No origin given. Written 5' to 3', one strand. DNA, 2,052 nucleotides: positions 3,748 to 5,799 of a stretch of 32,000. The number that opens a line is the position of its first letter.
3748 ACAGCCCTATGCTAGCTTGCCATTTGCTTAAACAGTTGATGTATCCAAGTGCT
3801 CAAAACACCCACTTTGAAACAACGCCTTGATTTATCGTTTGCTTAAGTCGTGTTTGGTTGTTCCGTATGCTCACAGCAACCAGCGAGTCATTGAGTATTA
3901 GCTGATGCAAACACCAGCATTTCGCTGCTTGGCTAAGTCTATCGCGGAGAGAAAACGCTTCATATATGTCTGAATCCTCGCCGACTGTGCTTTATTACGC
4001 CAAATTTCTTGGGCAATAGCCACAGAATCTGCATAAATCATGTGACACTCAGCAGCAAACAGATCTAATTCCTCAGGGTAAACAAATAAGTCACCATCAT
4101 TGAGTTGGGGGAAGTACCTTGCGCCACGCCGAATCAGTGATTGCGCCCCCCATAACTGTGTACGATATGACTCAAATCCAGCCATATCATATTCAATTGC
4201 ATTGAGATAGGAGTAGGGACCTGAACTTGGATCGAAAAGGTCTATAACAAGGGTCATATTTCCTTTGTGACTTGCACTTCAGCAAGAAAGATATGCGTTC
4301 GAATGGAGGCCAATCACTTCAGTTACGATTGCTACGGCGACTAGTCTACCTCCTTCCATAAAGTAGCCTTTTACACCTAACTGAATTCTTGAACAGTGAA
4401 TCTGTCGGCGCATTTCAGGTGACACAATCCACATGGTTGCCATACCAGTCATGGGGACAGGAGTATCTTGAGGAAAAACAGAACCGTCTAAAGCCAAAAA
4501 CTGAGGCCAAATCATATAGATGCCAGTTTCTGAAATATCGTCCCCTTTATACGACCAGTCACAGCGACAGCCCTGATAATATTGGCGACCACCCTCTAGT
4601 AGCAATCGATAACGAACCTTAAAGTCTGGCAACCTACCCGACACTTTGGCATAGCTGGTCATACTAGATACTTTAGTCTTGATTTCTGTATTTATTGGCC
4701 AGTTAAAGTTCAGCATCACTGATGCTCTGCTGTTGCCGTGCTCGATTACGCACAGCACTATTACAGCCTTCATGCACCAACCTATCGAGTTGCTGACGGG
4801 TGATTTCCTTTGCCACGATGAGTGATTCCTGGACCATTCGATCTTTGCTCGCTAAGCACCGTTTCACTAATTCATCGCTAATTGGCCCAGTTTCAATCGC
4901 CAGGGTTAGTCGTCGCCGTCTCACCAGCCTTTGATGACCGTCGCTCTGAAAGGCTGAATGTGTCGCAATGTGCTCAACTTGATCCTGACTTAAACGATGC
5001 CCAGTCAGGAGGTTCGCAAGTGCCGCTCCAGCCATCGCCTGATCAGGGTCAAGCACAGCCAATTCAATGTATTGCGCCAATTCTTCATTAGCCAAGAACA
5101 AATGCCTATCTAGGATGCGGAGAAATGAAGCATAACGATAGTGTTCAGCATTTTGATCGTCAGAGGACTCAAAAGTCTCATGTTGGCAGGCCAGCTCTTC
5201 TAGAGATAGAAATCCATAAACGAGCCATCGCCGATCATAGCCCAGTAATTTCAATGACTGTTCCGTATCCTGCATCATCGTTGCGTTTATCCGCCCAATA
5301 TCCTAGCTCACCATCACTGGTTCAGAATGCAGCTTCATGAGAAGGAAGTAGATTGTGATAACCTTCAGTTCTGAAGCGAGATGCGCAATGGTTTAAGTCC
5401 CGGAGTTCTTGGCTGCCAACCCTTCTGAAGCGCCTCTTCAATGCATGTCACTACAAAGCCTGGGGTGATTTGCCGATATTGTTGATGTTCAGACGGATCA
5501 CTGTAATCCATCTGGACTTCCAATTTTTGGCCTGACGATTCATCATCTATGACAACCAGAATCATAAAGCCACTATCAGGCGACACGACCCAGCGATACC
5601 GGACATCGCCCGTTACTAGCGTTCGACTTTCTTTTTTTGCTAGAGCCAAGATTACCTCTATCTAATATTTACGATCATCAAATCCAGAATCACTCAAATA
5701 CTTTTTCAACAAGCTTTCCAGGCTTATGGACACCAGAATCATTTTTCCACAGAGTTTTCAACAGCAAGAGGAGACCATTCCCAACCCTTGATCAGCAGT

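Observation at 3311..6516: Co-directional array of six small, mutually unrelated ORFs of unknown function with patchy low GC, wedged between the BlaI-like gene and a macro-domain gene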

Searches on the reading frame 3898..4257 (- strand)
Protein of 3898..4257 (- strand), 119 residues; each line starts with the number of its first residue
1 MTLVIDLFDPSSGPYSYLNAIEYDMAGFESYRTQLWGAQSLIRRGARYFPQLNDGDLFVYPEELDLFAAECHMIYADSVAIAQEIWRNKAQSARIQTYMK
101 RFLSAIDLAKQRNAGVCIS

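Call 3: search_protein_families(library=pfam, proteins=[window:3898-4257:-], max_evalue=1)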
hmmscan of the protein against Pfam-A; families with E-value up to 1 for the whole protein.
window:3898-4257:- (119 aa): 1 family
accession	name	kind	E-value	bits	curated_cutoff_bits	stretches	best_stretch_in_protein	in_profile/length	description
PF01649.23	Ribosomal_S20p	-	0.12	13.5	29.5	1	87-113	19-45/83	Ribosomal protein S20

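Call 5: search_protein_families(library=ncbifam, proteins=[window:3898-4257:-], max_evalue=1)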
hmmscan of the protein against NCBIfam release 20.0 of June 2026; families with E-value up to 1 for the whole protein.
window:3898-4257:- (119 aa): 0 families

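Call 6: search_protein_families(library=padloc, proteins=[window:3898-4257:-], max_evalue=1)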
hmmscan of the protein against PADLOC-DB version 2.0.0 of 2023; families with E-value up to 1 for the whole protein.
window:3898-4257:- (119 aa): 0 families

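Call 7: search_protein_families(library=phrogs, proteins=[window:3898-4257:-], max_evalue=1)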
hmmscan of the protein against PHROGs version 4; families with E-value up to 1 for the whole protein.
window:3898-4257:- (119 aa): 1 family
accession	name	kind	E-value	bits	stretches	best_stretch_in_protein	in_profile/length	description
phrog_19436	-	unknown function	0.25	12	1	77-86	4-13/32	-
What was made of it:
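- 3898..4257 (-): ORF2, 119 aa, acidic and soluble. An orphan found only in Acaryochloris islets. No family hit (calls 3, 5-7).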

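Call 99: find_related_loci(query=window:3901-4257:-, collection=viral_contigs, flank=5000)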
Query window:3901-4257:- (119 aa) in viral_contigs; peptide patterns used: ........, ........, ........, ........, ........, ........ (x = any residue, [..] = any of these).
3 stretches matched a pattern, but none encodes a relative of the query by tblastn (E <= 1e-3).

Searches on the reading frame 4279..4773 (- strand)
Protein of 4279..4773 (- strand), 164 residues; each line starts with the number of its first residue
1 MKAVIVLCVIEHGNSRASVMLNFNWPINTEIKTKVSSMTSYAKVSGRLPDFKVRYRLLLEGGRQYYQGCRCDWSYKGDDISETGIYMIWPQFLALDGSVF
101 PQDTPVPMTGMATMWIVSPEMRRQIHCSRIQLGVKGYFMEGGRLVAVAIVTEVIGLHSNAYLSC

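Call 3: search_protein_families(library=pfam, proteins=[window:4279-4773:-], max_evalue=1)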
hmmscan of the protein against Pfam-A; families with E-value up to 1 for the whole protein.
window:4279-4773:- (164 aa): 0 families

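Call 5: search_protein_families(library=ncbifam, proteins=[window:4279-4773:-], max_evalue=1)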
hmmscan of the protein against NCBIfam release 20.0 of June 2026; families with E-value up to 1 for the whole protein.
window:4279-4773:- (164 aa): 0 families

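Call 6: search_protein_families(library=padloc, proteins=[window:4279-4773:-], max_evalue=1)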
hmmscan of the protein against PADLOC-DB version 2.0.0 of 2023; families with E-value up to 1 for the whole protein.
window:4279-4773:- (164 aa): 0 families

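Call 7: search_protein_families(library=phrogs, proteins=[window:4279-4773:-], max_evalue=1)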
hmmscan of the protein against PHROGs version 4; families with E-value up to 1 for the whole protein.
window:4279-4773:- (164 aa): 0 families

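Call 31: search_solved_structures(query=window:4279-4716:-, max_evalue=10)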
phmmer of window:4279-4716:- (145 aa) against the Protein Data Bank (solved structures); distinct sequences matched with E-value up to 10: 1.
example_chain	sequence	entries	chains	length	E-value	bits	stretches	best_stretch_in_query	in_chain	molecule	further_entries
6b2x_A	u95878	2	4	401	0.8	12.8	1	4-118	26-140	Solute-binding periplasmic protein of iron/siderophore ABC transporter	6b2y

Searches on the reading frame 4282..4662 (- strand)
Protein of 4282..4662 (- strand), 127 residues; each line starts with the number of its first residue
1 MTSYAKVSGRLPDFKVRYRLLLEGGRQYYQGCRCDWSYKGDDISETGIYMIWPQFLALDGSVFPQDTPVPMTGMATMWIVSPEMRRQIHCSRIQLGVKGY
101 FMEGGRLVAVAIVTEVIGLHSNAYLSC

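Call 75: find_related_loci(query=A1, collection=viral_contigs, flank=5000)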
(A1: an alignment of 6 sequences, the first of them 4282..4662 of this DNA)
Query A1 (127 aa) in viral_contigs; peptide patterns used: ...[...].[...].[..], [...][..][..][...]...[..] (x = any residue, [..] = any of these).
38 stretches matched a pattern; 1 encode a relative of the query (tblastn E <= 1e-3); 1 distinct loci.
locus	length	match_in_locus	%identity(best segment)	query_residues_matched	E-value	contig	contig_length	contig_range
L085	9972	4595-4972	44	1-127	1e-28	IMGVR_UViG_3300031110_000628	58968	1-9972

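Call 107: search_solved_structures(query=A1, max_evalue=1)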
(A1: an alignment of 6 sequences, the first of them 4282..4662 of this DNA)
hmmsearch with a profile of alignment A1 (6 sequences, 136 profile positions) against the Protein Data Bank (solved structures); distinct sequences matched with E-value up to 1: 0.

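Call 121: search_protein_families(library=pfam, proteins=[L085:1-822:+, L085:1244-2248:-, L085:2290-2982:+, L085:3068-3958:-, L085:4033-4416:+, L085:5005-5370:-, L085:6311-6742:-, L085:6742-7308:-, L085:8092-8604:+, L085:9008-9946:-], max_evalue=0.001)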
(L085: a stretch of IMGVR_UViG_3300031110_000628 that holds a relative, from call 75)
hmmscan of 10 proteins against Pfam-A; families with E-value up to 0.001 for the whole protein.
L085:1-822:+ (274 aa): 2 families
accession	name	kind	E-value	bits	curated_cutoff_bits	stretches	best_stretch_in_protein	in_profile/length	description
PF01564.23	Spermine_synth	-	4.5e-06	26.8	22.9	1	112-199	43-131/186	Spermine/spermidine synthase domain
PF13649.12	Methyltransf_25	-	0.0005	21.1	27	0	91-155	1-63/97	Methyltransferase domain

L085:1244-2248:- (335 aa): 2 families
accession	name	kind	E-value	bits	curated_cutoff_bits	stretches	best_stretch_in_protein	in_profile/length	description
PF04313.20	HSDR_N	-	4.1e-05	24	25.1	0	64-108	127-177/198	Type I restriction enzyme R protein N terminus (HSDR_N)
PF13588.12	HSDR_N_2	-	0.00045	20.7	25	0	12-124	2-97/110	Type I restriction enzyme R protein N terminus (HSDR_N)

L085:2290-2982:+ (231 aa): 1 family
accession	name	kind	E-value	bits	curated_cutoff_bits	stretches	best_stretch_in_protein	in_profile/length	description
PF02586.19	SRAP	-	2.5e-44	151.8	27.1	1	1-214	1-213/214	SOS response associated peptidase (SRAP)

L085:3068-3958:- (297 aa): 0 families

L085:4033-4416:+ (128 aa): 0 families

L085:5005-5370:- (122 aa): 0 families

L085:6311-6742:- (144 aa): 0 families

L085:6742-7308:- (189 aa): 1 family
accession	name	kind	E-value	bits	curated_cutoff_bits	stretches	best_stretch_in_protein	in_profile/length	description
PF00182.24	Glyco_hydro_19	-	1.8e-07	31.7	25.5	1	39-142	54-158/232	Chitinase class I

L085:8092-8604:+ (171 aa): 1 family
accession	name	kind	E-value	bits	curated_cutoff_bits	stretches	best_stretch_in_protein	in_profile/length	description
PF10386.15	DUF2441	-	9.7e-05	22.8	25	1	38-77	50-89/141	Protein of unknown function (DUF2441)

L085:9008-9946:- (313 aa): 0 families
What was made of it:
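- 4279..4662 (-): ORF3, 127 aa (start corrected), basic. A relative of an unnamed class 1 integron cassette ORF and of a Leptospira plasmid gene. One IMG/VR locus was found (calls 75, 121).
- An ORF3 relative lies on an IMG/VR contig beside SRAP and a Glyco_hydro_19-domain gene, possibly an endolysin (calls 75, 121).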

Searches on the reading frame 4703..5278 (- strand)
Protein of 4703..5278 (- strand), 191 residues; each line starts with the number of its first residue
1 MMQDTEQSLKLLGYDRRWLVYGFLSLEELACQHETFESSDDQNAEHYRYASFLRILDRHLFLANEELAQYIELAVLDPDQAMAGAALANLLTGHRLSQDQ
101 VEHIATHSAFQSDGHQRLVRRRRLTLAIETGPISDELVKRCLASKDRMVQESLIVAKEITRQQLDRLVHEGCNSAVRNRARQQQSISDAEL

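Call 3: search_protein_families(library=pfam, proteins=[window:4703-5278:-], max_evalue=1)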
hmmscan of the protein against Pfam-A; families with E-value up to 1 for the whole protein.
window:4703-5278:- (191 aa): 1 family
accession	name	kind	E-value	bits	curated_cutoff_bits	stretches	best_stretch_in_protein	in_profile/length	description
PF16296.10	TM_PBP2_N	-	0.21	12.1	31.4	1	85-118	17-51/83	N-terminal of TM subunit in PBP-dependent ABC transporters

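Call 5: search_protein_families(library=ncbifam, proteins=[window:4703-5278:-], max_evalue=1)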
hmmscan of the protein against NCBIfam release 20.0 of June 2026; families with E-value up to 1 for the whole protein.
window:4703-5278:- (191 aa): 0 families

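Call 6: search_protein_families(library=padloc, proteins=[window:4703-5278:-], max_evalue=1)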
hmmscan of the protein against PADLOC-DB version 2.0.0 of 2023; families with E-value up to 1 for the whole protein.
window:4703-5278:- (191 aa): 0 families

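Call 7: search_protein_families(library=phrogs, proteins=[window:4703-5278:-], max_evalue=1)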
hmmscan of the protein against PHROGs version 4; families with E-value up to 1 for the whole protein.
window:4703-5278:- (191 aa): 1 family
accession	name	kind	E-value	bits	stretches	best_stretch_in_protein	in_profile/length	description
phrog_1808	-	DNA, RNA and nucleotide metabolism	0.21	13.1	1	161-184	69-92/118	HNH endonuclease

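Call 97: find_related_loci(query=window:4706-5278:-, collection=viral_contigs, flank=5000)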
Query window:4706-5278:- (191 aa) in viral_contigs; peptide patterns used: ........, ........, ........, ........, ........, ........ (x = any residue, [..] = any of these).
16 stretches matched a pattern, but none encodes a relative of the query by tblastn (E <= 1e-3).

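Call 110: search_solved_structures(query=A8, max_evalue=1)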
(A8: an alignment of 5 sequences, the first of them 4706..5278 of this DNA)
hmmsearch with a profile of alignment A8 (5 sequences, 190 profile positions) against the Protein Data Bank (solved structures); distinct sequences matched with E-value up to 1: 0.

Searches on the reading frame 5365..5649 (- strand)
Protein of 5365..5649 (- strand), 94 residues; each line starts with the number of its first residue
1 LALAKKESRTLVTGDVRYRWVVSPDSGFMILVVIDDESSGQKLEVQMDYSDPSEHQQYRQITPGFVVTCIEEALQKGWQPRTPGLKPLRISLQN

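Call 3: search_protein_families(library=pfam, proteins=[window:5365-5649:-], max_evalue=1)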
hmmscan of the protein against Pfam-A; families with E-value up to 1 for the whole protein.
window:5365-5649:- (94 aa): 1 family
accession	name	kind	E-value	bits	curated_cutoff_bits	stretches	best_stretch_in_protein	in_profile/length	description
PF04596.17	Pox_F15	-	0.059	13.6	25.7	1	55-76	66-87/137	Poxvirus protein F15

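Call 5: search_protein_families(library=ncbifam, proteins=[window:5365-5649:-], max_evalue=1)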
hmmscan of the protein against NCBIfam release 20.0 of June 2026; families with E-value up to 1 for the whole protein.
window:5365-5649:- (94 aa): 0 families

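Call 6: search_protein_families(library=padloc, proteins=[window:5365-5649:-], max_evalue=1)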
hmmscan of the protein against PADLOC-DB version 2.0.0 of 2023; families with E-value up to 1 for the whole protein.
window:5365-5649:- (94 aa): 0 families

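Call 7: search_protein_families(library=phrogs, proteins=[window:5365-5649:-], max_evalue=1)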
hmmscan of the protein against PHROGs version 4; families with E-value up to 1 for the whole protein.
window:5365-5649:- (94 aa): 1 family
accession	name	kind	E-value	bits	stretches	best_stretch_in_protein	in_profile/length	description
phrog_3651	-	unknown function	0.1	13.6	1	3-83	78-155/162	-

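Call 98: find_related_loci(query=window:5368-5649:-, collection=viral_contigs, flank=5000)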
Query window:5368-5649:- (94 aa) in viral_contigs; peptide patterns used: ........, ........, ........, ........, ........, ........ (x = any residue, [..] = any of these).
3 stretches matched a pattern, but none encodes a relative of the query by tblastn (E <= 1e-3).

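Call 111: search_solved_structures(query=A9, max_evalue=1)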
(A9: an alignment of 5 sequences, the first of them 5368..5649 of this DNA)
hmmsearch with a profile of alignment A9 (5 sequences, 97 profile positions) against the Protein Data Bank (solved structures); distinct sequences matched with E-value up to 1: 1.
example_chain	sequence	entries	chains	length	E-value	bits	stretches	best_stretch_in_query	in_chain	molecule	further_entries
6j5t_H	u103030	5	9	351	0.3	14.6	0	7-56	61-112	Protein kinase superfamily protein | RKS1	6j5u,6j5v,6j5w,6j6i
